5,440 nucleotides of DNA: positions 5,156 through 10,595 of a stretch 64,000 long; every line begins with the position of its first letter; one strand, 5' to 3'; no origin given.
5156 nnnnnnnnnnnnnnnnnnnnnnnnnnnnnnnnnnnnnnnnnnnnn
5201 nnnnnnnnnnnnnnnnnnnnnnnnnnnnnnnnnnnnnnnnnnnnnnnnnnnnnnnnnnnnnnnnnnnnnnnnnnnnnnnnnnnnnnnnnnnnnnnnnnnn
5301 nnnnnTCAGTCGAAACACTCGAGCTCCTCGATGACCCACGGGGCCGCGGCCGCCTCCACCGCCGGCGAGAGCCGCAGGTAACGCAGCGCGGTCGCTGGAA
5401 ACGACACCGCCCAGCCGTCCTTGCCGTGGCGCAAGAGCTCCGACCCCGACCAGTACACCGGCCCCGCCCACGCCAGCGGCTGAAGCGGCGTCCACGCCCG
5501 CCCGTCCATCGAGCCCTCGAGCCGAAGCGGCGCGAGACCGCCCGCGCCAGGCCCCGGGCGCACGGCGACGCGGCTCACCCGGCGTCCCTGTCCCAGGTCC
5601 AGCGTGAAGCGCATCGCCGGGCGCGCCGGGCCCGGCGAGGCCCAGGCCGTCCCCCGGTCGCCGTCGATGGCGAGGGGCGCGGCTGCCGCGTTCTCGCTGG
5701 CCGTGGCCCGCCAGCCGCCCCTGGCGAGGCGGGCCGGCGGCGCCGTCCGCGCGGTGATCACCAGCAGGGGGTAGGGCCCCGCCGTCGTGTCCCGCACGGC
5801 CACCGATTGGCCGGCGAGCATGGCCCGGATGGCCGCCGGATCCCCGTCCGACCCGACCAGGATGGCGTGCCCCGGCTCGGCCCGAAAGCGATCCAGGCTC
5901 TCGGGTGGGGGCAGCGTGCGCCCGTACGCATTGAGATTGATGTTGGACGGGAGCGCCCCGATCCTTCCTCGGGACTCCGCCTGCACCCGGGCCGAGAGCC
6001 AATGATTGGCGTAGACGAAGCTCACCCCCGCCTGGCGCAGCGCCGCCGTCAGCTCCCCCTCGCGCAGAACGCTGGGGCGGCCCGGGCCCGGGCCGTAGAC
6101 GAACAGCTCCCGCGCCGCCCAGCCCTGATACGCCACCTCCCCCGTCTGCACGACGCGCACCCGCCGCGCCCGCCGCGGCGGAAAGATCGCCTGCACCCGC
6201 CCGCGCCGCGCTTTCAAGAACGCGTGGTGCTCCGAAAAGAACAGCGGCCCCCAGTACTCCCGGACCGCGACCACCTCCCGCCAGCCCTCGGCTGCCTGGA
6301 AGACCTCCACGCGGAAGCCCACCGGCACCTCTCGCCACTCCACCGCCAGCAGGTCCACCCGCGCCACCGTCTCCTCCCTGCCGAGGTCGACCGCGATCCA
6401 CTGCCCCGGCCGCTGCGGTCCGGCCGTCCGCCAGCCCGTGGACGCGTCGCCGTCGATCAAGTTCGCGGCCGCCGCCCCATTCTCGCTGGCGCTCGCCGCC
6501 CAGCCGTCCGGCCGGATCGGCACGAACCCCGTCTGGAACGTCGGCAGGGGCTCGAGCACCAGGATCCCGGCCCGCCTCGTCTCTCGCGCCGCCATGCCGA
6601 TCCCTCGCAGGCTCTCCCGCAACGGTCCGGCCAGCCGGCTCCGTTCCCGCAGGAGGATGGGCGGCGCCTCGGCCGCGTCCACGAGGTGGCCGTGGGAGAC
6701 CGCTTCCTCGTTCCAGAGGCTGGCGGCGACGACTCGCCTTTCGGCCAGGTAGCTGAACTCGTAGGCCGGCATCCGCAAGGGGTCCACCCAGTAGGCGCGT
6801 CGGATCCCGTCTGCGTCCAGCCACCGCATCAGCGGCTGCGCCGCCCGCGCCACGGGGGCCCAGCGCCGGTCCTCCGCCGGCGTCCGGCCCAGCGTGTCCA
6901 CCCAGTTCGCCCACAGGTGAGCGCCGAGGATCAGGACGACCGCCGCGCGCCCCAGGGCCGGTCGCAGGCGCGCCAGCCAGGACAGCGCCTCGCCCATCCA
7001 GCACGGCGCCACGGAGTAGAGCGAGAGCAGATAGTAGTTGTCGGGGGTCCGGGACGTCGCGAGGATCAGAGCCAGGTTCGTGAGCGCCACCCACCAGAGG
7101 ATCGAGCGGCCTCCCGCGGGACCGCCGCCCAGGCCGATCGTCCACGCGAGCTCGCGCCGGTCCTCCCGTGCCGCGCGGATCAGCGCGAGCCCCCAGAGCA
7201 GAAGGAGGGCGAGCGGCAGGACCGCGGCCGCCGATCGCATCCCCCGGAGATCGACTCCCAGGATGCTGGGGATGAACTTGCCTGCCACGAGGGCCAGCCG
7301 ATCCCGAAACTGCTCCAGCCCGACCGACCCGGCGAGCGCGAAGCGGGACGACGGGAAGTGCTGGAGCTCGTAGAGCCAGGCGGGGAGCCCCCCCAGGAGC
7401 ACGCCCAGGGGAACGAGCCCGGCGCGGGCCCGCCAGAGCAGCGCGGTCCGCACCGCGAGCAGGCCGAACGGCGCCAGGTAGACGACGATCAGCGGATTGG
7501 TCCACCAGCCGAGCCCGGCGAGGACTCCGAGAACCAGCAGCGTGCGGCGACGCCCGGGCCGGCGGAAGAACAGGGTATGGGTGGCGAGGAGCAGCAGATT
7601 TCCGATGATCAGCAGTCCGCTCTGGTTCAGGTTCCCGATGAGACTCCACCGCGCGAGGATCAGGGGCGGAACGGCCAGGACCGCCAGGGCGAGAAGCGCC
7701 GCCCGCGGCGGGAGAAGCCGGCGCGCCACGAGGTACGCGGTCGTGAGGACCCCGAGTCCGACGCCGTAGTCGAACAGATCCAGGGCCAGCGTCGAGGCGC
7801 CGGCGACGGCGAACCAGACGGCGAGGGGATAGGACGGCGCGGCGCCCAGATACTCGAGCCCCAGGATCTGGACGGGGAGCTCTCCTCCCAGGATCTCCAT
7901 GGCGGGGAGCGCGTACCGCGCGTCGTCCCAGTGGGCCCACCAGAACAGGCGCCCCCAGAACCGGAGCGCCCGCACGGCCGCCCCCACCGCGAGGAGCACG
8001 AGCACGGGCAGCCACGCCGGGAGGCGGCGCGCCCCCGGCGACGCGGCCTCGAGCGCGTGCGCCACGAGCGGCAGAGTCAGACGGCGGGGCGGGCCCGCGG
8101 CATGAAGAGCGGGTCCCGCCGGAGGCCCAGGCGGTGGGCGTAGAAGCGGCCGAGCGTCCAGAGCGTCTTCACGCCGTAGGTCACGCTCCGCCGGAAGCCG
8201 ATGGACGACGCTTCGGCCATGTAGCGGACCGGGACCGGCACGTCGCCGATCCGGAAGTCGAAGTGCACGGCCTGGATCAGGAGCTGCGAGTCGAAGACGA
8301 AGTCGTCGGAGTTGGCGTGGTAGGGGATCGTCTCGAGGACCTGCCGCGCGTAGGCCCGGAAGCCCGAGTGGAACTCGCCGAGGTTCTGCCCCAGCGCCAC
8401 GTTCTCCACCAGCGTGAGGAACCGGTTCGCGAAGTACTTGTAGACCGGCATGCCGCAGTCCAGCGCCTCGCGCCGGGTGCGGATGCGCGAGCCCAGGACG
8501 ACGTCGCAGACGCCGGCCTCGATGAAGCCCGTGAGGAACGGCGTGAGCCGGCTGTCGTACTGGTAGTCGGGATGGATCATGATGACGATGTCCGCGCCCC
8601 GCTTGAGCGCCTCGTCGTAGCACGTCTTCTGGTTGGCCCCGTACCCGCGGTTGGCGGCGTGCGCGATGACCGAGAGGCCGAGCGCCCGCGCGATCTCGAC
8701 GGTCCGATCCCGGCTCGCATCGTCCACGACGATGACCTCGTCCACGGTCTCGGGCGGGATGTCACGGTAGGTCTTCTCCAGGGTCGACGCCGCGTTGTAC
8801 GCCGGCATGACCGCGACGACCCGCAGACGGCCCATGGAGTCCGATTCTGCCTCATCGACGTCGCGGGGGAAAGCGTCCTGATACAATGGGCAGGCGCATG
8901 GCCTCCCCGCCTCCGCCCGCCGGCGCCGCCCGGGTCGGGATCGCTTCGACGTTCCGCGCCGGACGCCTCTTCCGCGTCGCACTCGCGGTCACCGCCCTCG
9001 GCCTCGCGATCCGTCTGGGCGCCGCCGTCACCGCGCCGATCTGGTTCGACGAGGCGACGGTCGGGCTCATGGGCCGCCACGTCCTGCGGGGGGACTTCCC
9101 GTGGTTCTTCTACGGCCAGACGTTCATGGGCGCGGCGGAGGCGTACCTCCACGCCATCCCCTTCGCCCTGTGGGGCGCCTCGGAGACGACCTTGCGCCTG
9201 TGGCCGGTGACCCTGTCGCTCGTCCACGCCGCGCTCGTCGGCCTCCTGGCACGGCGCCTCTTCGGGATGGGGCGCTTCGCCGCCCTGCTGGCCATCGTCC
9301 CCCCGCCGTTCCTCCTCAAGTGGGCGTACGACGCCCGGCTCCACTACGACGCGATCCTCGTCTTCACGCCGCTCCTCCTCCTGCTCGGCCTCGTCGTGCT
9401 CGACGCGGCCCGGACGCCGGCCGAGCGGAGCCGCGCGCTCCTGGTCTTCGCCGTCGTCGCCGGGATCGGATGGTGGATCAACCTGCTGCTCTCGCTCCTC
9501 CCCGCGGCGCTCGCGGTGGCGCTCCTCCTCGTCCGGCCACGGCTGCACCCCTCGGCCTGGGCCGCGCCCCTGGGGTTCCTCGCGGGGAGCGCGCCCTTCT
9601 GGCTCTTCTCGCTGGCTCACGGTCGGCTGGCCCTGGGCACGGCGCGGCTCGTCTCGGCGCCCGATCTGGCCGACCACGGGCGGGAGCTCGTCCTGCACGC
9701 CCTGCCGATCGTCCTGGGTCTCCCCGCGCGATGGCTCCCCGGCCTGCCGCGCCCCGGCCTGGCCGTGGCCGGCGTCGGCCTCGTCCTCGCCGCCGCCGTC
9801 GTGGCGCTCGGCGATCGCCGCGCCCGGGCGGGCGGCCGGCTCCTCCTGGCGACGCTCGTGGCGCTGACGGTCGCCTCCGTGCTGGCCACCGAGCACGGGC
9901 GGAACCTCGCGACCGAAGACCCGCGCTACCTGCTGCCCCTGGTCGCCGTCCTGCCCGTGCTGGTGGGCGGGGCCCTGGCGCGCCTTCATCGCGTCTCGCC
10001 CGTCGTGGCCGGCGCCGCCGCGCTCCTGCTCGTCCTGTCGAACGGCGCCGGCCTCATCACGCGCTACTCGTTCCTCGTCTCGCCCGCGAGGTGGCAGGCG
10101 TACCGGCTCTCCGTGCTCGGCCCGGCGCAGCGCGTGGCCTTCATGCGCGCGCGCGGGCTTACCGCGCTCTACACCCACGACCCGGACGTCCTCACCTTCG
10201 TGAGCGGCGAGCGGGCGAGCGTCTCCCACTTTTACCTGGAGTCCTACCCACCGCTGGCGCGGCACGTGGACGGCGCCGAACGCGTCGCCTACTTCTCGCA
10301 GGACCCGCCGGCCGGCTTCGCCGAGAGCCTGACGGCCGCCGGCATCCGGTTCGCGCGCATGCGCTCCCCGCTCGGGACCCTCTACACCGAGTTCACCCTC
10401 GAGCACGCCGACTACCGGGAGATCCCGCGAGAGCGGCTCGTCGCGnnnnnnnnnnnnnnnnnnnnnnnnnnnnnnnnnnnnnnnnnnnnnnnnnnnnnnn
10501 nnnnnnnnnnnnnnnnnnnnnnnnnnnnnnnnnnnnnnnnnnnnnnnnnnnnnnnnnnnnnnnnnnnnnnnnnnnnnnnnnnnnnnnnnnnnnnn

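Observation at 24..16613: Stacked three-component (GT2 synthase / flippase / GT-C) lipid-linked glycosylation modules in one locus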

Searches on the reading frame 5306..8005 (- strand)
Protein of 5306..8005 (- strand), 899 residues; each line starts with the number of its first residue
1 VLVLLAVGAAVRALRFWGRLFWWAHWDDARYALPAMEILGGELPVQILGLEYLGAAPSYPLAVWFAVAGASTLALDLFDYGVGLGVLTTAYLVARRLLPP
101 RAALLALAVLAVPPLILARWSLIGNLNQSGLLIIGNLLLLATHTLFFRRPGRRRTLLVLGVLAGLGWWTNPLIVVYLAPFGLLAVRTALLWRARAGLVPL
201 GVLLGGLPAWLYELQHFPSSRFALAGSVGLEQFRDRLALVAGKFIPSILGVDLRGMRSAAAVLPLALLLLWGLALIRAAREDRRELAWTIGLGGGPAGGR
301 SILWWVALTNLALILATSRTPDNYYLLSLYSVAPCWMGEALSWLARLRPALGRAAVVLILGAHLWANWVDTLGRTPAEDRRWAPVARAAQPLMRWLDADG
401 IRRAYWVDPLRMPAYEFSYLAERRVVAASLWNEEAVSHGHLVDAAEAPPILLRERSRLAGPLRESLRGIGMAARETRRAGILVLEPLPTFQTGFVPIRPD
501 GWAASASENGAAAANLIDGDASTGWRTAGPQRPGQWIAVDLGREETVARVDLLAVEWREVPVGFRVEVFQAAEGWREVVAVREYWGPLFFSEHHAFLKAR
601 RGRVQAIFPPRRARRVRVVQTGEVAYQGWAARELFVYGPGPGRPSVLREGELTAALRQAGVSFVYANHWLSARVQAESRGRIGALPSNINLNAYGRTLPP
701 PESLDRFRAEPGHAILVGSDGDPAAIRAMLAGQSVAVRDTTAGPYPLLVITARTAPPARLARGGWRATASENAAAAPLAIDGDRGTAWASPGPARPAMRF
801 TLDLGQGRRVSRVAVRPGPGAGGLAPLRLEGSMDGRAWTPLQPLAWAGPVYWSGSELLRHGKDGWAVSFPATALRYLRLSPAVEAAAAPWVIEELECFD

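Call 6: search_protein_families(library=pfam, proteins=[window:5306-8005:-], max_evalue=0.01)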
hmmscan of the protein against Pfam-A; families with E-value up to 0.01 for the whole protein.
window:5306-8005:- (899 aa): 4 families
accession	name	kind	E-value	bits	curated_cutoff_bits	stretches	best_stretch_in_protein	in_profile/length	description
PF00754.31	F5_F8_type_C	-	2.9e-24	86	28.2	2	504-633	5-125/127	F5/8 type C domain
PF22633.2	F5_F8_type_C_2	-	8.8e-15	55.5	27.8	2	515-583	1-70/91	NedA-like, galactose-binding domain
PF13231.12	PMT_2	-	3.4e-05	24.6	26.1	1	59-187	8-132/160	Dolichyl-phosphate-mannose-protein mannosyltransferase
PF24607.1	CBM_AftD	-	0.0095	16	27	0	769-821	12-67/149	Arabinofuranosyltransferase D, third carbohydrate binding module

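Call 7: search_protein_families(library=ncbifam, proteins=[window:5306-8005:-], max_evalue=0.01)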
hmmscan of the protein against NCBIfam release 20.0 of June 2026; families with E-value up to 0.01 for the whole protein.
window:5306-8005:- (899 aa): 1 family
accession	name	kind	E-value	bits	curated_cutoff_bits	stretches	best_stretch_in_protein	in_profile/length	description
NF047619.1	NADase_discoid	domain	0.00078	19.6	38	0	505-552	7-55/130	NADase-type glycan-binding domain-containing protein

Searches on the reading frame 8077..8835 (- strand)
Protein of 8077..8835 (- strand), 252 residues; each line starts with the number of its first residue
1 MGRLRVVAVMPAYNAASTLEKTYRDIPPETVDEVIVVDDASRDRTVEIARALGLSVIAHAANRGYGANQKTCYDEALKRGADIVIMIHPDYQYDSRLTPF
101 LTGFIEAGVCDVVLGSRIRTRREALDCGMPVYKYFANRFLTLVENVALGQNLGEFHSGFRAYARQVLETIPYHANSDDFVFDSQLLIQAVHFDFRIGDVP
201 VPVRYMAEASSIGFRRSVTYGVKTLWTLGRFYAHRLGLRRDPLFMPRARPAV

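Call 6: search_protein_families(library=pfam, proteins=[window:8077-8835:-], max_evalue=0.01)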
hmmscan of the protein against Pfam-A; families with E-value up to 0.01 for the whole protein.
window:8077-8835:- (252 aa): 1 family
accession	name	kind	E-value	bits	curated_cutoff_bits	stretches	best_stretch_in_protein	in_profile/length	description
PF00535.33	Glycos_transf_2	-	6e-19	69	23.3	1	9-169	3-166/168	Glycosyl transferase family 2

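Call 7: search_protein_families(library=ncbifam, proteins=[window:8077-8835:-], max_evalue=0.01)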
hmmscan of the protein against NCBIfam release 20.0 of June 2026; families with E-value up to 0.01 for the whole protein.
window:8077-8835:- (252 aa): 15 families
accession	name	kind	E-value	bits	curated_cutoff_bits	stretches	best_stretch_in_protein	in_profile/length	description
NF041391.1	DPhHxTase_Halo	equivalog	1.6e-18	66.5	375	1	10-203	1-183/213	dolichyl-phosphate hexose transferase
NF058614.1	PPMAGASynPpgS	equivalog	2.1e-18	66.6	370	1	8-213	4-206/226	polyprenyl-phospho-N-acetylgalactosaminyl synthase PpgS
TIGR04182.1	glyco_TIGR04182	equivalog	3.3e-18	66.1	325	1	6-228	2-214/293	S-layer glycoprotein N-glycosyltransferase AglJ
TIGR04283.1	glyco_like_mftF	equivalog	3.8e-09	36.5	182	1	9-100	4-92/221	TIGR04283 family arsenosugar biosynthesis glycosyltransferase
NF010496.0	PRK13915.1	equivalog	8.3e-08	31.7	262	1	5-60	32-92/307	glucosyl-3-phosphoglycerate synthase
NF007986.1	PRK10714.1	equivalog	1.3e-06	27.6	529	1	7-170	9-172/316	undecaprenyl-phosphate 4-deoxy-4-formamido-L-arabinose transferase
NF047588.1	GlcsyltransPgfSStrep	equivalog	2.4e-06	27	500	1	6-225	3-218/308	glycosyltransferase PgfS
NF041875.1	EPS_EpsD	equivalog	9.8e-05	21.9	370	1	9-139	4-135/325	exopolysaccharide biosynthesis glycosyltransferase EpsD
TIGR03469.1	HpnB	hypoth_equivalog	0.0012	18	379.25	1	5-53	45-96/386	hopene-associated glycosyltransferase HpnB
NF047683.1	TeichurnBiosyTuaG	equivalog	0.0013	18.4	400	1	6-51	8-55/252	teichuronic acid biosynthesis protein TuaG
TIGR01556.1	rhamnosyltran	subfamily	0.0017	17.6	200.55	1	18-96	9-89/281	rhamnosyltransferase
TIGR03965.1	mycofact_glyco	equivalog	0.0021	17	280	1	7-71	77-148/467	mycofactocin biosynthesis glycosyltransferase MftF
TIGR03937.1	PgaC_IcaA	equivalog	0.0024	16.9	422.3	1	6-123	47-170/407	poly-beta-1,6-N-acetyl-D-glucosamine synthase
NF053739.1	GlytfEpsEBac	equivalog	0.0037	16.3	450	1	6-51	3-50/265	glycosyltransferase EpsE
NF041865.1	EpsU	equivalog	0.0067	15.5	700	0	11-108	46-150/394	exopolysaccharide biosynthesis GT2 family glycosyltransferase EpsU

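Call 26: search_solved_structures(query=window:8077-8835:-, max_evalue=0.001)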
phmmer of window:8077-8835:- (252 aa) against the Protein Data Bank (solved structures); distinct sequences matched with E-value up to 0.001: 4.
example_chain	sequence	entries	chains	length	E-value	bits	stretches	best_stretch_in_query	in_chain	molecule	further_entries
5mlz_A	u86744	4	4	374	8.1e-07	32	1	4-189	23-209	Dolichol monophosphate mannose synthase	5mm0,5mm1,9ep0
7osv_A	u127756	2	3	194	1.5e-05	27.8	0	34-88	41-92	DeNovoTIM6-SB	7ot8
9bhc_C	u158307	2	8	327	0.00021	24.1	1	6-171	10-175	Undecaprenyl-phosphate 4-deoxy-4-formamido-L-arabinose transferase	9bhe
8vxh_A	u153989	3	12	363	0.00029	23.6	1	6-171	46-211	Undecaprenyl-phosphate 4-deoxy-4-formamido-L-arabinose transferase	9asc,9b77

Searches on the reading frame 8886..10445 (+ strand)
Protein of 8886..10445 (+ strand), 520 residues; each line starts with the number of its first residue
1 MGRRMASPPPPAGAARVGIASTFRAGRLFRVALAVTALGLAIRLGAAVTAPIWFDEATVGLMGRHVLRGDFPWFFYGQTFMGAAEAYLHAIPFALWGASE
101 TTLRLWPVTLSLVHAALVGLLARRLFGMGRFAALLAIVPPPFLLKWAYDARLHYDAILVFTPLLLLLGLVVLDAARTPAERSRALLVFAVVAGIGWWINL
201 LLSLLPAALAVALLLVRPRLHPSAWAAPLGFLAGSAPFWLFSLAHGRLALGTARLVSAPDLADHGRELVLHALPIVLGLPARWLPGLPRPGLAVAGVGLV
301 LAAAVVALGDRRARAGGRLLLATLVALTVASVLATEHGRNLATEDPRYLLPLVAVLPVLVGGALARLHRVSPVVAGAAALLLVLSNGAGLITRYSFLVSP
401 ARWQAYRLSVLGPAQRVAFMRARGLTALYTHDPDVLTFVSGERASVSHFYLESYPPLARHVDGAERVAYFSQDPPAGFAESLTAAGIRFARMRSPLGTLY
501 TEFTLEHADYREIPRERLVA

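Call 76: search_protein_representatives(protein=window:8886-10445:+)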
Query: 520 residues. Proteins with E-value up to 0.001 (for the whole library): 2385; up to 1e-10: 889; up to 1e-30: 57. The best 150 are listed.
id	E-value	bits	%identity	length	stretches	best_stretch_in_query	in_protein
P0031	8.8e-133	460.7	53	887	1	8-519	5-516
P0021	3.5e-124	432.3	53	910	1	24-516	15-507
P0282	3.2e-94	333.5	59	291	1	32-298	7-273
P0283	3.0e-77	277.5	54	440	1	59-370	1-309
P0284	9.0e-65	236.3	46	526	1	108-515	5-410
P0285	5.5e-59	217.2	38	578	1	33-514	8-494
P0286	4.6e-58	214.2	40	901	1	29-510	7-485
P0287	1.2e-55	206.2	38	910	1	30-513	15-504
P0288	2.1e-55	205.4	36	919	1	35-514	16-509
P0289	1.2e-52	196.3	37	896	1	38-516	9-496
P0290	5.6e-49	184.2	35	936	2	24-280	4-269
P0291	5.6e-49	184.2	34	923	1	41-517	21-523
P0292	1.2e-47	179.8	57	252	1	29-219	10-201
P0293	2.2e-47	178.9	40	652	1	39-518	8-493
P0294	9.6e-47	176.8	37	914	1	39-503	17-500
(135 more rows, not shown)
